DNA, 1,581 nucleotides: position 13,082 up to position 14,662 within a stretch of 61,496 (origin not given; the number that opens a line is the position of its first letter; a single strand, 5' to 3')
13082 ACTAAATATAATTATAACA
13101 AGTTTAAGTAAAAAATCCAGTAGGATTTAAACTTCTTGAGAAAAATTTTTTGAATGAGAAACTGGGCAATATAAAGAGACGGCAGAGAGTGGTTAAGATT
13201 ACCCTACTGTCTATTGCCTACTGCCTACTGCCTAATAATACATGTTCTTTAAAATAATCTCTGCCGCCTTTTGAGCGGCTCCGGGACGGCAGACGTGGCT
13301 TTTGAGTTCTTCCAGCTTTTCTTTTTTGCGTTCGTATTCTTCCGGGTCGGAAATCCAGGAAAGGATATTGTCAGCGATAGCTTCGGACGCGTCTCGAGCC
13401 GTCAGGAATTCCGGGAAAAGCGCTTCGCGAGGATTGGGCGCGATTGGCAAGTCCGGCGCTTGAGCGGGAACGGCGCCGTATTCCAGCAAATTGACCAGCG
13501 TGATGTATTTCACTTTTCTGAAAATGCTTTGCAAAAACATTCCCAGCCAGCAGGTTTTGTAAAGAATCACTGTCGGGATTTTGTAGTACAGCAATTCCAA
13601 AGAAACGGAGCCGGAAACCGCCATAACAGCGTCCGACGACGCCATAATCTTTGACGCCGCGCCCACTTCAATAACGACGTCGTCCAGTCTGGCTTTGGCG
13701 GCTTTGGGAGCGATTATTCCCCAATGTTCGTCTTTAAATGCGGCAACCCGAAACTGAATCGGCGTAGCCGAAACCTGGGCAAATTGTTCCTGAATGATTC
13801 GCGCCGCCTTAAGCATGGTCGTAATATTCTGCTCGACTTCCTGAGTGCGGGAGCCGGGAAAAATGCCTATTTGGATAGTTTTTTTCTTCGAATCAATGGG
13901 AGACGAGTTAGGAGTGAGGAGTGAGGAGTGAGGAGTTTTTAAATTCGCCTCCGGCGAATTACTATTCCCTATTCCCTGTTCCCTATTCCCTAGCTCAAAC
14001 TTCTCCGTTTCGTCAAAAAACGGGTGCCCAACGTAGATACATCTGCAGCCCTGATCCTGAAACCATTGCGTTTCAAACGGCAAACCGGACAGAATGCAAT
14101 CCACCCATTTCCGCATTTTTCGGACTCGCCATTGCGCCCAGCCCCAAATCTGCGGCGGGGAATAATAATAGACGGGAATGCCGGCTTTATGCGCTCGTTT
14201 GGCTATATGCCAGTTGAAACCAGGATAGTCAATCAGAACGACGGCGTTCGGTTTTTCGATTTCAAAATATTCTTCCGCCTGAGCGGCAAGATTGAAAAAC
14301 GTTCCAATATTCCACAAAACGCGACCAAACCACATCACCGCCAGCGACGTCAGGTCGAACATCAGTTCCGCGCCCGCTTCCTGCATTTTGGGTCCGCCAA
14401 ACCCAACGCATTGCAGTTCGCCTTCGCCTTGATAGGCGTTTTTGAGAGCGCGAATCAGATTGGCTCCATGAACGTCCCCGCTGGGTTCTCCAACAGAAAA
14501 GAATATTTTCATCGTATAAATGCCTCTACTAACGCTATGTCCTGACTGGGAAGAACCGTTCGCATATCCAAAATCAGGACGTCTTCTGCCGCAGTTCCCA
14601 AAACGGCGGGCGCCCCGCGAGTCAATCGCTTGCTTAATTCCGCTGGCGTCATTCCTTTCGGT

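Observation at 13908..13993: A complete palindromic repeat element is translated in-frame inside lpxB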

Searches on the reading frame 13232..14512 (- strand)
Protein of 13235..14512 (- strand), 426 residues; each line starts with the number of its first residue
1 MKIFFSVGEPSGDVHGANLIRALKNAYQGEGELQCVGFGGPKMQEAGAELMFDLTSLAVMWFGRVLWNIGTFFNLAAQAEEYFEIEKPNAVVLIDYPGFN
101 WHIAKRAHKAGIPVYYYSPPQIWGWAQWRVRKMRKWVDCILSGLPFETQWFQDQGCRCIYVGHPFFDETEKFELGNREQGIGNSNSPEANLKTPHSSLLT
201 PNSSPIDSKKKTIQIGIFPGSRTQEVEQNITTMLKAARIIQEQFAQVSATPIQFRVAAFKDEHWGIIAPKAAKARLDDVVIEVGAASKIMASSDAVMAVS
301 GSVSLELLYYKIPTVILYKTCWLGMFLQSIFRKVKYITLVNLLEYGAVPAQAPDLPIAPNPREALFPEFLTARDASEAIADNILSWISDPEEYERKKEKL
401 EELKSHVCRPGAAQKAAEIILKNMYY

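Call 8: search_solved_structures(query=window:13235-14512:-, show_alignments=1)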
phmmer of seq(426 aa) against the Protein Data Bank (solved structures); distinct sequences matched with E-value up to 0.001: 2.
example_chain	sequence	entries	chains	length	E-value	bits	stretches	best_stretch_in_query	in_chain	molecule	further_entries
5w8s_A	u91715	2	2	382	1.3e-32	116.6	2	4-167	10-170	Lipid-A-disaccharide synthase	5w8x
5w8n_A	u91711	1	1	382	1.3e-32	116.6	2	4-167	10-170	Lipid-A-disaccharide synthase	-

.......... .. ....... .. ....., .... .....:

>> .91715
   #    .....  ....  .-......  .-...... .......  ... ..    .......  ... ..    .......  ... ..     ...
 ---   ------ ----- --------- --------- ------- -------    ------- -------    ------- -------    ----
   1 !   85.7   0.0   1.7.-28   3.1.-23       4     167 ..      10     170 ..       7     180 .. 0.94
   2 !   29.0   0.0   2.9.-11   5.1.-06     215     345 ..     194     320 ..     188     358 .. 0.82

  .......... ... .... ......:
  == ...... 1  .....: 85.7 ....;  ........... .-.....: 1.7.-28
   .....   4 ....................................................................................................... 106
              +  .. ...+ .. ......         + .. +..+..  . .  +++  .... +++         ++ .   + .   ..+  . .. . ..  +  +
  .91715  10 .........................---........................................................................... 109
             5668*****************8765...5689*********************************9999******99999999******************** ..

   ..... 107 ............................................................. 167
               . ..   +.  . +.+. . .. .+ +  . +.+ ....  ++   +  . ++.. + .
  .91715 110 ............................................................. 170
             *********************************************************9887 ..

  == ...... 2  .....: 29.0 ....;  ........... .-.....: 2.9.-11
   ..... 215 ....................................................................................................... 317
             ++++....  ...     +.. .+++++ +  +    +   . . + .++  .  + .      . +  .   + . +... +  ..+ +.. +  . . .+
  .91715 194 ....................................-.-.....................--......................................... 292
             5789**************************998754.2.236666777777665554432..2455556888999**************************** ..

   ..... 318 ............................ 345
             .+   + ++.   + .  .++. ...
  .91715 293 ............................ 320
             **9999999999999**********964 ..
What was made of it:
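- Checked: Against E. coli LpxB (5w8s), query 167-215 corresponds to chain 170-194, so the linker is 24 aa longer (call 8).
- E. coli is 24 aa shorter (call 8).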

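Call 9: search_protein_families(library=pfam, proteins=[window:13235-14512:-])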
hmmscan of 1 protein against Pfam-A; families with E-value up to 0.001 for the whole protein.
seq(426 aa): 1 family
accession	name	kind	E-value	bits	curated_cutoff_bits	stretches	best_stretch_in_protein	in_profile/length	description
PF02684.21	LpxB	-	1.1e-65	222.4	22.6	2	3-172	1-169/374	Lipid-A-disaccharide synthetase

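Call 10: find_homologous_proteins(query=window:13235-14512:-, max_evalue=1e-40)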
Query seq(426 aa) (426 aa): 5627 proteins with E <= 1e-40 among 8000 candidates; the best 120 are listed.
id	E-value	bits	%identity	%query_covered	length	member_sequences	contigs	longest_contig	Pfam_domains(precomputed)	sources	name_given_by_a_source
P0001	6.9e-291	982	100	100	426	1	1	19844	PF02684.22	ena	-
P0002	9.1e-290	979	99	100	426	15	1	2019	PF02684.22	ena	-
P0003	1.2e-265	899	93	100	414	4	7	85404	PF02684.22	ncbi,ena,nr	ncbi:MAG: hypothetical protein IJH67_15010 [Thermoguttaceae bacterium]|nr:hypothetical protein [Ther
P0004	8.6e-263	890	92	100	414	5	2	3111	PF02684.22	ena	-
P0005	1.7e-254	863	87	100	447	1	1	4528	PF02684.22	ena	-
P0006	9.5e-253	857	88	100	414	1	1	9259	PF02684.22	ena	-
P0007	1.3e-250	850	86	100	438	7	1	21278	PF02684.22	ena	-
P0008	1.9e-248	843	85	100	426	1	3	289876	PF02684.22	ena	-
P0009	1.6e-247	840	86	100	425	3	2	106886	PF02684.22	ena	-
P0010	1.8e-246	836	85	100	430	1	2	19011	PF02684.22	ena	-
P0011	5.2e-238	808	85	100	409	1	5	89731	PF02684.22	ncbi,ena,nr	ncbi:MAG: lipid-A-disaccharide synthase [Thermoguttaceae bacterium]|nr:lipid-A-disaccharide synthase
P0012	5.6e-237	805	84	100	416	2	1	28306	PF02684.22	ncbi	-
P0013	4.2e-233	792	84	100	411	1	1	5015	PF02684.22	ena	-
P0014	2.2e-200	684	72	99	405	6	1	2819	PF02684.22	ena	-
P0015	2.7e-166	572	63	99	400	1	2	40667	PF02684.22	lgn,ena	-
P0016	2.7e-155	536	60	99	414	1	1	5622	PF02684.22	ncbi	-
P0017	9.5e-148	511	55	100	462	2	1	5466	PF02684.22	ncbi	-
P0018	5.2e-139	482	54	100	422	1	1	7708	PF02684.22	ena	-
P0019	1.5e-118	415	50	99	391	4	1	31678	PF02684.22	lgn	-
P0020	3.5e-118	413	48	100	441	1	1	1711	PF02684.22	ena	-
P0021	2.7e-117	411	49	99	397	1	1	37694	PF02684.22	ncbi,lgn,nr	ncbi:MAG: lipid-A-disaccharide synthase [Planctomycetia bacterium]|nr:lipid-A-disaccharide synthase 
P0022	9.4e-114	399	49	99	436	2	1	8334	PF02684.22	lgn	-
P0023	5.9e-113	396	48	100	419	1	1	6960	PF02684.22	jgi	jgi:lipid-A-disaccharide synthase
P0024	1.1e-112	395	49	99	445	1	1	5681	PF13579.13,PF13439.13,PF02684.22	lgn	-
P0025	4.8e-112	393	47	100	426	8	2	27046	PF13439.13,PF02684.22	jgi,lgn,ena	-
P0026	8.7e-112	392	47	99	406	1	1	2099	PF02684.22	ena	-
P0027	1.1e-111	392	49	100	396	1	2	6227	PF02684.22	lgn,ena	-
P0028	1.1e-111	392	48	100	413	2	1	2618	PF02684.22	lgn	-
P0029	1.4e-111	392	47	100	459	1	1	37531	PF02684.22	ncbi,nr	ncbi:MAG: hypothetical protein JXB10_14145 [Pirellulales bacterium]|nr:hypothetical protein [Pirellu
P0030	1.6e-111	391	46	99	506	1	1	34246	PF13439.13,PF02684.22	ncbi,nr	ncbi:MAG: lipid-A-disaccharide synthase [Pirellulales bacterium]|nr:lipid-A-disaccharide synthase [P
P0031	2.8e-111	391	48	100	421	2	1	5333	PF02684.22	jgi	jgi:lipid-A-disaccharide synthase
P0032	2.9e-111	391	48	99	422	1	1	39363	PF02684.22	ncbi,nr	ncbi:MAG: lipid-A-disaccharide synthase [Pirellulales bacterium]|nr:lipid-A-disaccharide synthase [P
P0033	3.0e-111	391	48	99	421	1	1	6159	PF13439.13,PF02684.22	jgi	jgi:lipid-A-disaccharide synthase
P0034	3.6e-111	390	47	100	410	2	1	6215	PF13439.13,PF02684.22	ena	-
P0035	7.3e-111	389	47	99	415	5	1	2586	PF02684.22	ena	-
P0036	1.3e-110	389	45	100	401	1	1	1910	PF02684.22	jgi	jgi:lipid-A-disaccharide synthase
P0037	1.4e-110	388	47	99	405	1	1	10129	PF13439.13,PF02684.22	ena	-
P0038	1.5e-110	388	47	99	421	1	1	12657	PF13439.13,PF02684.22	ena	-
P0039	1.7e-110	388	47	99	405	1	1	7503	PF13439.13,PF02684.22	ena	-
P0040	1.8e-110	388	44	100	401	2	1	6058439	PF02684.22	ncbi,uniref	ncbi:lipid-A-disaccharide synthase [Aeoliella sp. SH292]|uniref:lipid-A-disaccharide synthase n=1 Ta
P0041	1.9e-110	388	47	100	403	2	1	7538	PF02684.22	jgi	jgi:lipid-A-disaccharide synthase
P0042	2.1e-110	388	48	99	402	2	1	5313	PF13439.13,PF02684.22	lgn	-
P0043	2.1e-110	388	47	100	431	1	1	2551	PF02684.22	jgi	jgi:lipid-A-disaccharide synthase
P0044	2.4e-110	388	48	99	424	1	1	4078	PF02684.22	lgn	-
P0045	2.5e-110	388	47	100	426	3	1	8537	PF13439.13,PF02684.22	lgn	-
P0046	3.1e-110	387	47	100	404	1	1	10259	PF02684.22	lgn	-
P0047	3.4e-110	387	47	100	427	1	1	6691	PF02684.22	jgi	jgi:lipid-A-disaccharide synthase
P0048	4.2e-110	387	46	100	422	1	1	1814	PF13439.13,PF02684.22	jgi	jgi:lipid-A-disaccharide synthase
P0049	4.9e-110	387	47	99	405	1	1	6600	PF13439.13,PF02684.22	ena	-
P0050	5.1e-110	387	47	99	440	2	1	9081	PF02684.22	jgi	jgi:lipid-A-disaccharide synthase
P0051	5.3e-110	387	47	99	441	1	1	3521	PF02684.22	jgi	jgi:lipid-A-disaccharide synthase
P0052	6.8e-110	386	49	98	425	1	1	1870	PF02684.22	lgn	-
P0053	6.9e-110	386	47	100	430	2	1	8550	PF02684.22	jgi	jgi:lipid-A-disaccharide synthase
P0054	6.9e-110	386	47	100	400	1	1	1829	PF13439.13,PF02684.22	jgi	jgi:lipid-A-disaccharide synthase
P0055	7.8e-110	386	45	100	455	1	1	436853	PF13579.13,PF13439.13,PF02684.22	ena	-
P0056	8.5e-110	386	46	100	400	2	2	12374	PF02684.22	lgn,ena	-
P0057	8.7e-110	386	48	98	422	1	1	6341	PF02684.22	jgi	jgi:lipid-A-disaccharide synthase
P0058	1.0e-109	386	47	100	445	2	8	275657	PF13579.13,PF13439.13,PF02684.22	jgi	jgi:lipid-A-disaccharide synthase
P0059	1.3e-109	385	47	99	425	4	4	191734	PF02684.22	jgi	jgi:lipid-A-disaccharide synthase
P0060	1.8e-109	385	47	100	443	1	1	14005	PF13439.13,PF02684.22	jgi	jgi:lipid-A-disaccharide synthase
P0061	1.9e-109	385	47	100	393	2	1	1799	PF02684.22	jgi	jgi:lipid-A-disaccharide synthase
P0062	2.2e-109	384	48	99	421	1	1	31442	PF02684.22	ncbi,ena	-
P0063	3.1e-109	384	44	100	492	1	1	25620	PF13579.13,PF13439.13,PF02684.22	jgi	jgi:lipid A disaccharide synthetase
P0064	3.2e-109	384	48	99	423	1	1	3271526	PF02684.22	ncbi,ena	-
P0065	3.3e-109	384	46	99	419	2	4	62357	PF02684.22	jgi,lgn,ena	-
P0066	3.6e-109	384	48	99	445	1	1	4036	PF02684.22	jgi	jgi:lipid-A-disaccharide synthase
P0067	4.2e-109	384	47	99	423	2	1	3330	PF02684.22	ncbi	-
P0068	7.6e-109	383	46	99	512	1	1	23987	PF02684.22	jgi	jgi:lipid-A-disaccharide synthase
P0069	8.6e-109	383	47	100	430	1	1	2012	PF02684.22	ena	-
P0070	8.8e-109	383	48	99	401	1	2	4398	PF02684.22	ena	-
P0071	1.1e-108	382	46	100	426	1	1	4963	PF02684.22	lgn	-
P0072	1.4e-108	382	47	99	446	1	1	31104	PF02684.22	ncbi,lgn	-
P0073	1.5e-108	382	47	100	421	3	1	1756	PF02684.22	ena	-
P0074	1.5e-108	382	46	100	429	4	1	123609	PF02684.22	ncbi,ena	-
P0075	1.8e-108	381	47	100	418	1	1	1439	PF13439.13,PF02684.22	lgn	-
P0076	2.0e-108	381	48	98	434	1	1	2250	PF02684.22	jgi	jgi:lipid-A-disaccharide synthase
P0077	2.1e-108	381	47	99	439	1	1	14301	PF02684.22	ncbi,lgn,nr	ncbi:MAG: lipid-A-disaccharide synthase [Planctomycetia bacterium]|nr:lipid-A-disaccharide synthase 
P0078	2.2e-108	381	48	100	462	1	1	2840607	PF02684.22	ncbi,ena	-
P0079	2.2e-108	381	46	99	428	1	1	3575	PF02684.22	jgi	jgi:lipid-A-disaccharide synthase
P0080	2.3e-108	381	48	100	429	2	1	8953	PF02684.22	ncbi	-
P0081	2.3e-108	381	46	99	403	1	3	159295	PF13439.13,PF02684.22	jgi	jgi:lipid-A-disaccharide synthase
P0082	2.3e-108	381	43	100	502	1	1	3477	PF02684.22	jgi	jgi:lipid A disaccharide synthetase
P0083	2.3e-108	381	47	99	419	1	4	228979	PF13579.13,PF13439.13,PF02684.22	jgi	jgi:lipid-A-disaccharide synthase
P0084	2.3e-108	381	48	99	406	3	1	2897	PF02684.22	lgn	-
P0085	2.4e-108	381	47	100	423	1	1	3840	PF02684.22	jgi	jgi:lipid-A-disaccharide synthase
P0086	2.5e-108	381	45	100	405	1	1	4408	PF02684.22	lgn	-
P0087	3.2e-108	381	44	99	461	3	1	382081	PF02684.22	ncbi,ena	-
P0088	3.4e-108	381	48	98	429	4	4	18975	PF02684.22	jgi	jgi:lipid-A-disaccharide synthase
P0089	3.4e-108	381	46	100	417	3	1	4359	PF02684.22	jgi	jgi:lipid-A-disaccharide synthase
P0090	3.9e-108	380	46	100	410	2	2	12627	PF13439.13,PF02684.22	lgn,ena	-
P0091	4.0e-108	380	47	100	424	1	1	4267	PF02684.22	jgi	jgi:lipid-A-disaccharide synthase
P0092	5.2e-108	380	48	99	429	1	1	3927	PF02684.22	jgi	jgi:lipid-A-disaccharide synthase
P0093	5.3e-108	380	48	98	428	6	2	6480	PF02684.22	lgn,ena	-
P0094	5.6e-108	380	48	98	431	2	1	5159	PF02684.22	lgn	-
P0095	5.7e-108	380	45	100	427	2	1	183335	PF02684.22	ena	-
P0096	5.7e-108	380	46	100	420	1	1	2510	PF02684.22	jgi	jgi:lipid-A-disaccharide synthase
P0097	6.8e-108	380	47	99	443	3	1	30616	PF02684.22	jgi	-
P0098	7.1e-108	380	46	99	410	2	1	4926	PF13579.13,PF02684.22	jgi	jgi:lipid-A-disaccharide synthase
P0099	7.3e-108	379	48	95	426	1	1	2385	PF02684.22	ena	-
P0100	8.9e-108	379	48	99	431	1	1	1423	PF02684.22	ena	-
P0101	9.3e-108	379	44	99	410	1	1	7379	PF02684.22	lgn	-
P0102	1.1e-107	379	46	100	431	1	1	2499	PF02684.22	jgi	jgi:lipid-A-disaccharide synthase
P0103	1.2e-107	379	46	98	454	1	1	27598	PF02684.22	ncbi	-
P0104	1.2e-107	379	47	100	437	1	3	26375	PF13439.13,PF02684.22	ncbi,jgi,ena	-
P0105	1.2e-107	379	48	99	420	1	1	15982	PF02684.22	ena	-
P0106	1.4e-107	379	46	99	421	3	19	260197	PF13439.13,PF02684.22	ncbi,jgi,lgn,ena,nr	ncbi:MAG: lipid-A-disaccharide synthase [Planctomycetaceae bacterium]|nr:lipid-A-disaccharide syntha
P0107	1.5e-107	378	48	99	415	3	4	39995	PF02684.22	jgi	-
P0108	1.6e-107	378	47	98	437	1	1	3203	PF02684.22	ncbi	ncbi:MAG: lipid-A-disaccharide synthase [Thermoguttaceae bacterium]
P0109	1.6e-107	378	47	99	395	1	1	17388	PF02684.22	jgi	-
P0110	1.7e-107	378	48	98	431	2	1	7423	PF02684.22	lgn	-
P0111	1.7e-107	378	46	100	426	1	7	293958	PF02684.22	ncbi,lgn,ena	-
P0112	1.8e-107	378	47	99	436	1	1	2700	PF02684.22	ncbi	-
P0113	1.8e-107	378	48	99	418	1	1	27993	PF02684.22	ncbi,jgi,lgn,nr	ncbi:MAG: lipid-A-disaccharide synthase [Planctomycetota bacterium]|nr:lipid-A-disaccharide synthase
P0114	2.0e-107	378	48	99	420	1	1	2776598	PF02684.22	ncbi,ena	-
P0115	2.0e-107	378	47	97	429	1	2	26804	PF13579.13,PF02684.22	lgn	-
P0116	2.2e-107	378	47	99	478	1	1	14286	PF02684.22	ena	-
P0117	2.6e-107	378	47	99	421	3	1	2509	PF13579.13,PF13439.13,PF02684.22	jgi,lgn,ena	-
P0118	2.7e-107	378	46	100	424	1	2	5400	PF02684.22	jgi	jgi:lipid-A-disaccharide synthase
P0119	3.2e-107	377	44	100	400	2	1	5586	PF02684.22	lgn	-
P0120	3.4e-107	377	47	97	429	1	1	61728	PF13579.13,PF02684.22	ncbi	-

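Call 13: find_encoding_contigs(protein=P0003, flank=10000, max_places=2)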
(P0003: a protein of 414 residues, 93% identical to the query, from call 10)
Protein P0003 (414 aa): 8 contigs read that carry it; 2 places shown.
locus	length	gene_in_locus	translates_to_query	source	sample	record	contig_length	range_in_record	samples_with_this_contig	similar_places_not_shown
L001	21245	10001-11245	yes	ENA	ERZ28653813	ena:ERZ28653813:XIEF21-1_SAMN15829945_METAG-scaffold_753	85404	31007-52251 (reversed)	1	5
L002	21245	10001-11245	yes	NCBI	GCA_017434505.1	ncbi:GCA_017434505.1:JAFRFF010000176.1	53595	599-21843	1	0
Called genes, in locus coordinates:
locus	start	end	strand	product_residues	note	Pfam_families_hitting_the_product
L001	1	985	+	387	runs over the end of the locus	-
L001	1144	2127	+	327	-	PF01073:3Beta_HSD, PF01370:Epimerase, PF02719:Polysacc_synt_2, PF04321:RmlD_sub_bind, PF07993:NAD_binding_4, PF16363:GDP_Man_Dehyd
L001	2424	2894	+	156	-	PF08281:Sigma70_r4_2, PF04545:Sigma70_r4 (weak)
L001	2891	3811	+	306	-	PF00069:Pkinase, PF01636:APH (faint), PF07714:PK_Tyr_Ser-Thr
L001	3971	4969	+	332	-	PF02733:Dak1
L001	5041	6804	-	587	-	PF01368:DHH, PF02272:DHHA1, PF17768:RecJ_OB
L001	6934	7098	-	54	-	PF00471:Ribosomal_L33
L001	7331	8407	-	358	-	PF00814:TsaD, PF22521:HypF_C_2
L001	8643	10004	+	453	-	PF03841:SelA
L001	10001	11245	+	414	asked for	PF02684:LpxB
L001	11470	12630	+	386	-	PF07963:N_methyl (weak), PF07596:SBP_bac_10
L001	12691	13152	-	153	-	-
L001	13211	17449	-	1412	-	PF13195:DUF4011, PF13086:AAA_11 (weak), PF13245:AAA_19 (faint), PF13604:AAA_30 (faint), PF13086:AAA_11 (weak), PF13087:AAA_12, PF18741:MTES_1575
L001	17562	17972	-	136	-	-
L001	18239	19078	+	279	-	PF01261:AP_endonuc_2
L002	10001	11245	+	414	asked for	PF02684:LpxB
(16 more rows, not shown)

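Call 14: find_encoding_contigs(protein=P0008, flank=10000, max_places=2)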
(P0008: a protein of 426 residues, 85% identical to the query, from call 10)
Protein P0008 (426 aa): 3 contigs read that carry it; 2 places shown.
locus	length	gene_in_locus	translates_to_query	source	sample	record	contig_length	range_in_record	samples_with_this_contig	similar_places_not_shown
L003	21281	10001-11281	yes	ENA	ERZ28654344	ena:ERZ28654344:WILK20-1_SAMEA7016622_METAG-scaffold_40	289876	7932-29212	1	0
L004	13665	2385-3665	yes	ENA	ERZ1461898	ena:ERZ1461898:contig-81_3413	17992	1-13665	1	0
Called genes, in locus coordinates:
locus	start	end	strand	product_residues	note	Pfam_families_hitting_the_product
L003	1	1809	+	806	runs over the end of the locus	PF00089:Trypsin, PF13365:Trypsin_2, PF00595:PDZ (weak), PF13180:PDZ_2, PF17820:PDZ_6 (weak)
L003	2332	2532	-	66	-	-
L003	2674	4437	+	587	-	PF01368:DHH, PF02272:DHHA1, PF17768:RecJ_OB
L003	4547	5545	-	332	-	PF02733:Dak1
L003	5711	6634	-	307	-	PF00069:Pkinase, PF07714:PK_Tyr_Ser-Thr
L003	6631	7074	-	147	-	-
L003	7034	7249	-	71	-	-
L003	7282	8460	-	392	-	PF00814:TsaD, PF22521:HypF_C_2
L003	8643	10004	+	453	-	PF03841:SelA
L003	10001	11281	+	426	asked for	PF02684:LpxB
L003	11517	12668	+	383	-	PF07963:N_methyl (weak), PF07596:SBP_bac_10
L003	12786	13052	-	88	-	-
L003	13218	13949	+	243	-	-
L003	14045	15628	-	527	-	PF01406:tRNA-synt_1e, PF09334:tRNA-synt_1g (weak), PF01406:tRNA-synt_1e (weak), PF09190:DALR_2, PF23493:CysS_C (weak)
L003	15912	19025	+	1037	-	PF23310:TPR_27 (faint), PF08238:Sel1 (faint)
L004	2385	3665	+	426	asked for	PF02684:LpxB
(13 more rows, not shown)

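Call 15: find_related_loci(query=P0001, collection=genome_contigs, flank=10000)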
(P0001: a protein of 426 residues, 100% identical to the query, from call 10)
Query P0001 (426 aa) in genome_contigs; peptide patterns used: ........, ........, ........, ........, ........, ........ (x = any residue, [..] = any of these).
79 stretches matched a pattern; 17 encode a relative of the query (tblastn E <= 1e-3); 17 distinct loci.
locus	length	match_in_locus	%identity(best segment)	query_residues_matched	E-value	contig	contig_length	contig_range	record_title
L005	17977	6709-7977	87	1-424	0e+0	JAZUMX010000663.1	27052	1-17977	MAG: Thermoguttaceae bacterium isolate T1900044890_TS20190356.MAGScoT_cleanbin_000042 SGB_3255_k141_619072, whole genome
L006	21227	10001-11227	84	1-426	0e+0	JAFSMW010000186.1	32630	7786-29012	MAG: Thermoguttaceae bacterium isolate RGIG3287 Goat_Reticulum-4__c460561, whole genome shotgun sequence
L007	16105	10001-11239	85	1-424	0e+0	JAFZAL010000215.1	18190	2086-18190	MAG: Thermoguttaceae bacterium isolate RGIG7588 Water_buffalos_Omasum-3__c789191, whole genome shotgun sequence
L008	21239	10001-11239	84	1-424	0e+0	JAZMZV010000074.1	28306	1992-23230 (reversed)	MAG: Thermoguttaceae bacterium isolate T1900044749_TS20190415.MAGScoT_cleanbin_000030 SGB_2165_k141_4709340, whole genom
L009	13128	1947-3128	72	1-423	0e+0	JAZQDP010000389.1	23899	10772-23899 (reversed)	MAG: Thermoguttaceae bacterium isolate T1900044636_TS20190102.MAGScoT_cleanbin_000039 SGB_1152_k141_545487, whole genome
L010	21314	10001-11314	86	1-426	0e+0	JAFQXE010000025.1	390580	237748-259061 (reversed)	MAG: Thermoguttaceae bacterium isolate RGIG2232 Goat_Duodenum-1__c572, whole genome shotgun sequence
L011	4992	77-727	94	210-426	2e-133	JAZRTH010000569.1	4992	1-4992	MAG: Thermoguttaceae bacterium isolate T1900045343_YK20190033.MAGScoT_cleanbin_000051 SGB_6678_k141_3022931, whole genom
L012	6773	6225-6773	93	1-183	3e-118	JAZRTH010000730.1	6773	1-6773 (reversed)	MAG: Thermoguttaceae bacterium isolate T1900045343_YK20190033.MAGScoT_cleanbin_000051 SGB_6678_k141_3591616, whole genom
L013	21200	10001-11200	40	1-424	1e-99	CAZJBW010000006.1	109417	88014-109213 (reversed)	MAG TPA_asm: uncultured Pirellulaceae bacterium isolate SRP114822_co2_18 genome assembly, contig: NODE_95_length_109417_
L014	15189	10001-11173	40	1-424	5e-97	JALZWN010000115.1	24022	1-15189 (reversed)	MAG: Mariniblastus sp. isolate g4_MAG_00002 g4_MAG_00002_000000000115, whole genome shotgun sequence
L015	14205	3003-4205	38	3-424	3e-89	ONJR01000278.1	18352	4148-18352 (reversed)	uncultured planctomycete isolate RUG369 genome assembly, contig: k87_58450882, whole genome shotgun sequence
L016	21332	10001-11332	35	4-404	8e-84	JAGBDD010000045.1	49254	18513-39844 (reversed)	MAG: Thermoguttaceae bacterium isolate RGIG9010 Water_deer_Rectum-3__c79218, whole genome shotgun sequence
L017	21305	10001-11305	35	3-404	6e-80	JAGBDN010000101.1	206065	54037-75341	MAG: Thermoguttaceae bacterium isolate RGIG9020 Water_deer_Rectum-4__c322322, whole genome shotgun sequence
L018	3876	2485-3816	35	4-404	4e-79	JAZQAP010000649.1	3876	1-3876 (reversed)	MAG: Thermoguttaceae bacterium isolate T1900044642_TS20190108.MAGScoT_cleanbin_000084 SGB_1289_k141_1222763, whole genom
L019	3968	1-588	63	219-404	7e-67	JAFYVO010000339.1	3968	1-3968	MAG: Thermoguttaceae bacterium isolate RGIG7461 Water_buffalos_Colon-1__c749874, whole genome shotgun sequence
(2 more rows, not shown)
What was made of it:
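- On Rickettsia palindromic elements (RPE): The host is a Thermoguttaceae planctomycete (calls 10, 15).
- One MAG breaks its contigs exactly at this linker (L011/L012, call 15).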
